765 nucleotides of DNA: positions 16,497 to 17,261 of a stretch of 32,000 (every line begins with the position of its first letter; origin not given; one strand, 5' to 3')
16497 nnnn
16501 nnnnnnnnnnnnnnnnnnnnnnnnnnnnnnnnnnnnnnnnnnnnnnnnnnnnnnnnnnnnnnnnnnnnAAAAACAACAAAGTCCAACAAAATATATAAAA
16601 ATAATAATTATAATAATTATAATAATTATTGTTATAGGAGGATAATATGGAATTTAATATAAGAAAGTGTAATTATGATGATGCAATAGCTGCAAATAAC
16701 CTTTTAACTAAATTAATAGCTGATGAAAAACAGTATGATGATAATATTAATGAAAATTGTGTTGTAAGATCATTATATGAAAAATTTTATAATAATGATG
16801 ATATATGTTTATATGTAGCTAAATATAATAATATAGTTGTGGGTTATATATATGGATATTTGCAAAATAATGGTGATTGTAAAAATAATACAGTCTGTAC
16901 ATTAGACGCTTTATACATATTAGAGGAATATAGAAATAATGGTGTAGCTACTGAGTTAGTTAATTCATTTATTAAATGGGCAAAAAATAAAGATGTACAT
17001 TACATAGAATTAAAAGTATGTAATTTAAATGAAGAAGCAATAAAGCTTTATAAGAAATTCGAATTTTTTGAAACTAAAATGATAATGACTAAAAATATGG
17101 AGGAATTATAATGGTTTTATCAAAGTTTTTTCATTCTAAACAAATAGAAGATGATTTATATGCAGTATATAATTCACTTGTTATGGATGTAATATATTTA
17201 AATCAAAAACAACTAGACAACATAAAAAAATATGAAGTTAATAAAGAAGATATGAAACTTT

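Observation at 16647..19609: Translationally coupled GNAT / radical SAM-SPASM / six-Cys peptide / amidohydrolase operon: candidate new ranthipeptide-like RiPP system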

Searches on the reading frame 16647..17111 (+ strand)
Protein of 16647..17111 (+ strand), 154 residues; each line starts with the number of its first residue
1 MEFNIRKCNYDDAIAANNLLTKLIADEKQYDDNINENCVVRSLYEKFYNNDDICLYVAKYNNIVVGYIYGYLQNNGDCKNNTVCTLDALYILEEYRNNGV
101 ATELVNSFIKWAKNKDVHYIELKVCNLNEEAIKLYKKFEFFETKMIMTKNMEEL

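Call 3: search_protein_families(library=ncbifam, proteins=[window:16647-17111:+], max_evalue=0.01)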
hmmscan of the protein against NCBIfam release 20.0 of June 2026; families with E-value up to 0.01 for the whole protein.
window:16647-17111:+ (154 aa): 27 families (the best 25 are shown)
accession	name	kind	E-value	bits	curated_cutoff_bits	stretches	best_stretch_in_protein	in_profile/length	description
TIGR01575.1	rimI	equivalog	1.4e-11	44.6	86.4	1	44-145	24-117/132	ribosomal protein S18-alanine N-acetyltransferase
NF043067.1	AAC_6p_group_E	equivalog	1.6e-10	41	140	1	44-147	29-134/140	aminoglycoside 6'-N-acetyltransferase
NF053587.1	SpmdActasePaiA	equivalog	2.5e-08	33.9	250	1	1-144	1-151/172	spermidine/spermine N(1)-acetyltransferase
NF033083.0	AAC_3_I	equivalog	4e-07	30.3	200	1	15-139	14-133/145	AAC(3)-I family aminoglycoside N-acetyltransferase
NF000140.3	AAC_6p_Salmo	exception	7.3e-07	29.6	270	1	45-146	35-138/145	cryptic aminoglycoside N-acetyltransferase AAC(6')-Iy/Iaa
NF000359.1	sat3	exception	1.3e-06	28.6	360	1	47-140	65-152/180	streptothricin N-acetyltransferase Sat3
NF000224.3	AAC_6p_Acine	exception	3.5e-06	27.1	225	1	78-143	70-135/146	AAC(6')-Ighjkrstuvwx family aminoglycoside N-acetyltransferase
NF007527.0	PRK10140.1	equivalog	4.4e-06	26.6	236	1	45-140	43-136/162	N-acetyltransferase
NF002959.0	PRK03624.1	equivalog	5e-06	26.3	124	1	86-148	75-138/147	GNAT family acetyltransferase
NF040503.1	resist_ArsN1a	equivalog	7.2e-06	25.8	170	1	53-143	48-136/159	arsinothricin resistance N-acetyltransferase ArsN1 family A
TIGR03103.1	trio_acet_GNAT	equivalog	7.7e-06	24.7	569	1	80-150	152-222/547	N-acetylglutaminylglutamine synthetase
NF007025.1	PRK09491.1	equivalog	2.4e-05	24.3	173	1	85-144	64-123/145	ribosomal protein S18-alanine N-acetyltransferase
NF049894.1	CG3035_N_ac_Glu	equivalog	2.9e-05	23.4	280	1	86-142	235-291/300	N-acetylglutamate synthase, CG3035 family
NF033374.6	AAC_6p_Id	exception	8.6e-05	22.6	320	1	78-146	71-139/149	aminoglycoside N-acetyltransferase AAC(6')-Id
NF000021.4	AAC_6p_Serra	exception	0.00013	21.7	310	1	69-146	64-138/146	aminoglycoside 6'-N-acetyltransferase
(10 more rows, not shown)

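Call 4: search_protein_families(library=pfam, proteins=[window:16647-17111:+], max_evalue=0.01)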
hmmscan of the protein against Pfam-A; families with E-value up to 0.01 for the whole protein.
window:16647-17111:+ (154 aa): 7 families
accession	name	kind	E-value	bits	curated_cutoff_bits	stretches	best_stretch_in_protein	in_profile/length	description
PF00583.31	Acetyltransf_1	-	8.2e-19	68.4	20.7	1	43-140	20-116/116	Acetyltransferase (GNAT) family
PF13508.13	Acetyltransf_7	-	9e-12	45.6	27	1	53-140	3-82/84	Acetyltransferase (GNAT) domain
PF13673.13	Acetyltransf_10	-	1.5e-09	38.4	23.6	1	37-144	16-111/128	Acetyltransferase (GNAT) domain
PF13302.13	Acetyltransf_3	-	1.3e-05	26.3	25.4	1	37-140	44-137/138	Acetyltransferase (GNAT) domain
PF08445.16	FR47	-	2.9e-05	24.4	22.1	1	78-142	16-79/86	FR47-like protein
PF13420.13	Acetyltransf_4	-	0.00013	22.5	24.3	1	51-140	47-134/155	Acetyltransferase (GNAT) domain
PF14542.12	Acetyltransf_CG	-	0.0056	17.2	30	0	80-117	21-58/80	GCN5-related N-acetyl-transferase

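Call 54: find_homologous_proteins(query=window:16647-17108:+, max_evalue=1e-8)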
Query window:16647-17108:+ (154 aa): 81 proteins with E <= 1e-8 among 90 candidates.
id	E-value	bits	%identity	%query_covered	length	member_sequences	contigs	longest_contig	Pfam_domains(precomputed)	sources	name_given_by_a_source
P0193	1.1e-94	332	99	100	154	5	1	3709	PF13673.14,PF13302.14,PF13508.14,PF00583.32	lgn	-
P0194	2.7e-88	311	90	100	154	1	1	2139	PF13673.14,PF13508.14,PF08445.17,PF00583.32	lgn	-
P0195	2.6e-80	286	82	99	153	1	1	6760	PF13673.14,PF13508.14,PF00583.32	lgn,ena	-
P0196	6.5e-77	275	80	100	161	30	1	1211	PF13673.14,PF13508.14,PF00583.32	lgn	-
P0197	5.5e-74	265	78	100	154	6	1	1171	PF13673.14,PF13302.14,PF13508.14,PF08445.17,PF00583.32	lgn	-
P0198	5.1e-66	239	70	99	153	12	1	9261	PF13673.14,PF13508.14,PF08445.17,PF00583.32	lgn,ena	-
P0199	4.3e-64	233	69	99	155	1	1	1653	PF13673.14,PF13508.14,PF00583.32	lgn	-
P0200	1.7e-59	218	65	99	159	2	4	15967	PF13673.14,PF13508.14,PF00583.32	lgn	-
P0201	2.9e-57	211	63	99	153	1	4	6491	PF13673.14,PF13508.14,PF08445.17,PF00583.32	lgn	-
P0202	5.9e-57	210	63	99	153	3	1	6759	PF13673.14,PF13508.14,PF00583.32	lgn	-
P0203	5.6e-53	197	61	95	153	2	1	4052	PF13673.14,PF13508.14,PF08445.17,PF00583.32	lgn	-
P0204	1.0e-50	190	59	99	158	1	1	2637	PF13673.14,PF13420.14,PF13508.14,PF00583.32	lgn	-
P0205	2.6e-50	188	61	99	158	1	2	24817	PF13673.14,PF13420.14,PF13302.14,PF13508.14,PF08445.17,PF00583.32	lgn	-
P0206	8.8e-50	186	59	99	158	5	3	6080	PF13673.14,PF13508.14,PF00583.32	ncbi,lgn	-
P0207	2.7e-49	185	61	98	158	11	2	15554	PF13673.14,PF13508.14,PF08445.17,PF00583.32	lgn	-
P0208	4.7e-49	184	56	98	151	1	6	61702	PF13673.14,PF13420.14,PF13508.14,PF08445.17,PF00583.32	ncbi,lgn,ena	-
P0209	1.6e-48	182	56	98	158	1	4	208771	PF13673.14,PF13420.14,PF13302.14,PF13508.14,PF08445.17,PF00583.32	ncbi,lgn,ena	-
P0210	1.6e-48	182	58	95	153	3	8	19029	PF13673.14,PF13508.14,PF08445.17,PF00583.32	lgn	-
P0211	4.1e-48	181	59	99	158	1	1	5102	PF13673.14,PF13508.14,PF00583.32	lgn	-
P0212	7.3e-48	180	58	98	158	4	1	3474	PF13673.14,PF13508.14,PF00583.32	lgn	-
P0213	2.6e-47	178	57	96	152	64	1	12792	PF13673.14,PF13508.14,PF08445.17,PF00583.32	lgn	-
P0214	6.1e-47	177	58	99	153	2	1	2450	PF13673.14,PF13508.14,PF00583.32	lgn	-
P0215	1.7e-46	176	58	95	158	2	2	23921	PF13673.14,PF13420.14,PF13302.14,PF13508.14,PF08445.17,PF00583.32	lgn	-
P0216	3.5e-46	175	58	99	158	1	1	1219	PF13673.14,PF13508.14,PF00583.32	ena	-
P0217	3.6e-46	175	55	99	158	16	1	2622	PF13673.14,PF13420.14,PF13508.14,PF08445.17,PF00583.32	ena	-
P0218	4.0e-46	175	57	96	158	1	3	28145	PF13673.14,PF13420.14,PF13302.14,PF13508.14,PF00583.32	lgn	-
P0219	4.9e-46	174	58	95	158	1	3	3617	PF13673.14,PF13420.14,PF13508.14,PF00583.32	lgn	-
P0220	8.5e-46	174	58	99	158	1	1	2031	PF13673.14,PF13508.14,PF00583.32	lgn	-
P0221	3.1e-45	172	59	99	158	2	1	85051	PF13673.14,PF13508.14,PF00583.32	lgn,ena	-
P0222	1.9e-44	169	56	95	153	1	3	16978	PF13673.14,PF13420.14,PF13302.14,PF13508.14,PF08445.17,PF00583.32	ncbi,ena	-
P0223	9.8e-44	167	57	96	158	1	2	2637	PF13673.14,PF13420.14,PF13508.14,PF00583.32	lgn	-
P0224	2.1e-42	163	52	99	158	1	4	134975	PF13673.14,PF13420.14,PF13508.14,PF08445.17,PF00583.32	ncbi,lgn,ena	-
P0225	7.7e-40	154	50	100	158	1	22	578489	PF13673.14,PF13420.14,PF13508.14,PF08445.17,PF00583.32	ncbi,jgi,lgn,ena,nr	ncbi:MAG: GNAT family N-acetyltransferase [Firmicutes bacterium]|nr:GNAT family N-acetyltransferase 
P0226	2.4e-39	153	78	58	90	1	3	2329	PF13673.14,PF13508.14,PF00583.32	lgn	-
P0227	5.6e-37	145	55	89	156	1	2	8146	PF13673.14,PF13508.14,PF00583.32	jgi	-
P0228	1.3e-36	144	60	72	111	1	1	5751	PF13673.14,PF13508.14,PF00583.32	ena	-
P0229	1.5e-35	140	52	95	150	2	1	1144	PF13673.14,PF13508.14,PF00583.32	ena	-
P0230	1.2e-34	137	50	96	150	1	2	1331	PF13673.14,PF13508.14,PF00583.32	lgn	-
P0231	1.7e-34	137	47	99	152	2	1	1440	PF13673.14,PF13420.14,PF13508.14,PF00583.32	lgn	-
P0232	1.7e-34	137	49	95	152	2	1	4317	PF13673.14,PF13420.14,PF13508.14,PF00583.32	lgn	-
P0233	1.8e-34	137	49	95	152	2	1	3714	PF13673.14,PF13420.14,PF13508.14,PF00583.32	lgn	-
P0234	2.6e-34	136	49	95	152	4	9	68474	PF13673.14,PF13420.14,PF13508.14,PF00583.32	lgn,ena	-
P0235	2.7e-34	136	49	95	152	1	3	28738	PF13673.14,PF13420.14,PF13508.14,PF00583.32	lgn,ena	-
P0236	3.1e-34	136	49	93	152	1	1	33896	PF13673.14,PF13420.14,PF13508.14,PF00583.32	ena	-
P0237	3.4e-34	136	47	98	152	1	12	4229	PF13673.14,PF13508.14,PF00583.32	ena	-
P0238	4.2e-34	136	50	95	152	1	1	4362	PF13673.14,PF13508.14,PF00583.32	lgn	-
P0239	4.5e-34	135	49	95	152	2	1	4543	PF13673.14,PF13420.14,PF13508.14,PF00583.32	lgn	-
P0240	5.0e-34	135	51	95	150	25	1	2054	PF13673.14,PF13508.14,PF00583.32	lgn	-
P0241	7.1e-34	135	51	95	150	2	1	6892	PF13673.14,PF13508.14,PF00583.32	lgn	-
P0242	1.4e-33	134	46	99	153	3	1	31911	PF13673.14,PF13508.14,PF00583.32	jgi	jgi:ribosomal protein S18 acetylase RimI-like enzyme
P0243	1.6e-33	134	49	95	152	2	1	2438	PF13673.14,PF13420.14,PF13508.14,PF00583.32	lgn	-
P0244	1.9e-33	133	45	94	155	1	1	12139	PF13673.14,PF13508.14,PF00583.32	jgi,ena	jgi:Acetyltransferases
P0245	2.0e-33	133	50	95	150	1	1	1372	PF13673.14,PF13508.14,PF08445.17,PF00583.32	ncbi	-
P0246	3.1e-33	133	48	95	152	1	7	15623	PF13673.14,PF13420.14,PF13508.14,PF00583.32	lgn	-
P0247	3.6e-33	133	48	95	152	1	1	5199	PF13673.14,PF13420.14,PF13508.14,PF00583.32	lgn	-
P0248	4.6e-33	132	46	98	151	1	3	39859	PF13673.14,PF13508.14,PF00583.32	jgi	jgi:GNAT superfamily N-acetyltransferase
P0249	1.5e-32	131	49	95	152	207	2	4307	PF13673.14,PF13420.14,PF13508.14,PF00583.32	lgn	-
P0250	2.9e-32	130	51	94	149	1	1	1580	PF13673.14,PF13508.14,PF08445.17,PF00583.32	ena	-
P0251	3.2e-32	129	47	94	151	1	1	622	PF13673.14,PF13508.14,PF00583.32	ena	-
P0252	3.7e-31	126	44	98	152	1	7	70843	PF13673.14,PF13420.14,PF13508.14,PF08445.17,PF00583.32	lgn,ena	-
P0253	1.4e-30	124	43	98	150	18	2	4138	PF13673.14,PF13508.14,PF14542.13,PF00583.32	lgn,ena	-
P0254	2.5e-30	123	45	93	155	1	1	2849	PF13673.14,PF13508.14,PF00583.32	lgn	-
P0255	7.9e-30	122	46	93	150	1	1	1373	PF13673.14,PF13420.14,PF13508.14,PF00583.32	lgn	-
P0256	2.1e-28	117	45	95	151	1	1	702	PF13673.14,PF13508.14,PF00583.32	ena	-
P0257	2.2e-28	117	45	93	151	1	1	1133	PF13673.14,PF13420.14,PF13508.14,PF08445.17,PF00583.32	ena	-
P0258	4.0e-27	113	46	91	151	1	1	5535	PF13673.14,PF13420.14,PF13508.14,PF08445.17,PF00583.32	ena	-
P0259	7.2e-26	109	45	94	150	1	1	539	PF13673.14,PF13508.14,PF00583.32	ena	-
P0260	7.9e-26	109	45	93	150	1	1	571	PF13673.14,PF13420.14,PF13508.14,PF08445.17,PF00583.32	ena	-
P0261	8.0e-26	109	45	93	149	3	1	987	PF13673.14,PF13420.14,PF13508.14,PF00583.32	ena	-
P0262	4.4e-25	106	46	88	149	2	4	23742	PF13673.14,PF13420.14,PF13508.14,PF08445.17,PF00583.32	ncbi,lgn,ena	-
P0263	7.5e-25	106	44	93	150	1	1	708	PF13673.14,PF13420.14,PF13508.14,PF08445.17,PF00583.32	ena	-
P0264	8.7e-25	105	44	91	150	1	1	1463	PF13673.14,PF13420.14,PF13508.14,PF08445.17,PF00583.32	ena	-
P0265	5.0e-24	103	44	88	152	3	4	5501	PF13673.14,PF13508.14,PF00583.32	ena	-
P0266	8.3e-24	102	43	94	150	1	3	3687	PF13673.14,PF13508.14,PF00583.32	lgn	-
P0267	2.0e-23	101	41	95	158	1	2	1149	PF13673.14,PF13508.14,PF00583.32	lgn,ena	-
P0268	3.4e-23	100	41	94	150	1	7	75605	PF13673.14,PF13420.14,PF13508.14,PF00583.32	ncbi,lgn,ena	-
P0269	1.8e-22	98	41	91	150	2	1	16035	PF13673.14,PF13508.14,PF00583.32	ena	-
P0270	1.0e-20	92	41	94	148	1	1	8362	PF13673.14,PF13508.14,PF00583.32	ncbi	-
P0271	9.0e-20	89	48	68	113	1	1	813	PF13673.14,PF13508.14,PF00583.32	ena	-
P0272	3.9e-19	87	40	95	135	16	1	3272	PF13508.14,PF00583.32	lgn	-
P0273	1.1e-16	79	32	92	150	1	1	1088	PF13673.14,PF13420.14,PF13302.14,PF13508.14,PF08445.17,PF13523.13,PF14542.13,PF00583.32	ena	-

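Call 56: find_encoding_contigs(protein=P0225, flank=5000, max_places=1)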
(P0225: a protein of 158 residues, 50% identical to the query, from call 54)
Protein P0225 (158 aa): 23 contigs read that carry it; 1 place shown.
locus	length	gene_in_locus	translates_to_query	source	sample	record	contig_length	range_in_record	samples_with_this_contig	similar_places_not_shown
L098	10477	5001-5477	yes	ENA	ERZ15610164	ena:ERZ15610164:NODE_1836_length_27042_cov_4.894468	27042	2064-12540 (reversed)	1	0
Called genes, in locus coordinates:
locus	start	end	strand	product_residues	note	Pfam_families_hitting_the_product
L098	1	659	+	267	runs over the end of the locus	PF00106:adh_short, PF13561:adh_short_C2, PF23441:SDR (weak)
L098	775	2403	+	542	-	-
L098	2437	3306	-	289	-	-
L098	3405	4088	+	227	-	PF01966:HD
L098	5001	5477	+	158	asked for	PF13420:Acetyltransf_4, PF00583:Acetyltransf_1, PF13673:Acetyltransf_10, PF08445:FR47 (faint), PF13508:Acetyltransf_7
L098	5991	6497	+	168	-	PF13958:ToxN_toxin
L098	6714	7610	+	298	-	-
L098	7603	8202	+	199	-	-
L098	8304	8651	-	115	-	PF12844:HTH_19 (weak), PF01381:HTH_3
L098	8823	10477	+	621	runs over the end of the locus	-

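Call 57: find_encoding_contigs(protein=P0234, flank=5000, max_places=1)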
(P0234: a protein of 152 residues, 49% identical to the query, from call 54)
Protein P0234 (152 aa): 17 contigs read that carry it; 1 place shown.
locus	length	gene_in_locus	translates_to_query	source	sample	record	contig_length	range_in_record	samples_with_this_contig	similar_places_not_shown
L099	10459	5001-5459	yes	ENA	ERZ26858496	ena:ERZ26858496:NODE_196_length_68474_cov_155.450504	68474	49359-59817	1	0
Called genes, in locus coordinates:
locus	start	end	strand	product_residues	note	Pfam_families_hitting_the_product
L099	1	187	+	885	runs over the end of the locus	PF25641:Head_fiber_dimeric (weak)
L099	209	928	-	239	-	PF03734:YkuD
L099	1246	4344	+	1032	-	PF00133:tRNA-synt_1, PF09334:tRNA-synt_1g (weak), PF08264:Anticodon_1, PF19302:DUF5915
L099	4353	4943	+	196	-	-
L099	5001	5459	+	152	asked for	PF13420:Acetyltransf_4 (weak), PF00583:Acetyltransf_1, PF13673:Acetyltransf_10, PF13508:Acetyltransf_7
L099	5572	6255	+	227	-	-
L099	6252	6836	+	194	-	-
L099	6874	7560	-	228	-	PF04542:Sigma70_r2, PF04545:Sigma70_r4, PF01381:HTH_3 (weak)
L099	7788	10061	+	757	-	PF03477:ATP-cone, PF13597:NRDD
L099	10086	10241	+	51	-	PF13597:NRDD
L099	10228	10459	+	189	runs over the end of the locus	PF13353:Fer4_12, PF04055:Radical_SAM (weak)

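Call 58: find_encoding_contigs(protein=P0268, flank=5000, max_places=1)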
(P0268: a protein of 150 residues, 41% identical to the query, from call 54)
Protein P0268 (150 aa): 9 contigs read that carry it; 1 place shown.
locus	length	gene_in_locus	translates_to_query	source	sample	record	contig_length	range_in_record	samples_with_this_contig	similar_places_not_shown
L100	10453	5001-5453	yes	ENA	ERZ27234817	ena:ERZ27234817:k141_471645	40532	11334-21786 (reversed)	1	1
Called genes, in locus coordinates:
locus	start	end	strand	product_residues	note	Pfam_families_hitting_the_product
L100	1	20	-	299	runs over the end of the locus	PF00990:GGDEF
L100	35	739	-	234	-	PF07685:GATase_3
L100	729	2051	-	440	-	PF08245:Mur_ligase_M, PF08353:MurT_C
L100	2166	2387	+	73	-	-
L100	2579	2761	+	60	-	-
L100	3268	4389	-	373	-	-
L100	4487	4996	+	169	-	-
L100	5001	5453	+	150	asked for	PF13420:Acetyltransf_4 (weak), PF00583:Acetyltransf_1, PF13673:Acetyltransf_10, PF13508:Acetyltransf_7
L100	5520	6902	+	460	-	PF13240:Zn_Ribbon_1 (weak)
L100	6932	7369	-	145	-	-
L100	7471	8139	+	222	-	PF11188:DUF2975 (weak)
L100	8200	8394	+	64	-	-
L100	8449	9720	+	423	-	PF01018:GTP1_OBG, PF02421:FeoB_N, PF01926:MMR_HSR1, PF09269:DUF1967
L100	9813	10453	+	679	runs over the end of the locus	PF03412:Peptidase_C39, PF13529:Peptidase_C39_2 (weak), PF00664:ABC_membrane, PF00005:ABC_tran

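Call 72: search_protein_families(library=padloc, proteins=[window:16647-17108:+], max_evalue=0.001)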
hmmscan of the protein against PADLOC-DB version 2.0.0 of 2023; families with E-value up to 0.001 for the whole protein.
window:16647-17108:+ (154 aa): 0 families

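Call 73: search_protein_families(library=phrogs, proteins=[window:16647-17108:+], max_evalue=0.001)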
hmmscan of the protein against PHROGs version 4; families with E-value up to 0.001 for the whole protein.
window:16647-17108:+ (154 aa): 3 families
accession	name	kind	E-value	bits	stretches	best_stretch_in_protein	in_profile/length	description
phrog_1249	-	other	7.6e-22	78.9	1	4-145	9-151/180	acetyltransferase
phrog_3810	-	other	3.4e-17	63.8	1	18-150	23-152/155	acetyltransferase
phrog_21214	-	other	1.4e-08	35.9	1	51-138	51-120/129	acetyltransferase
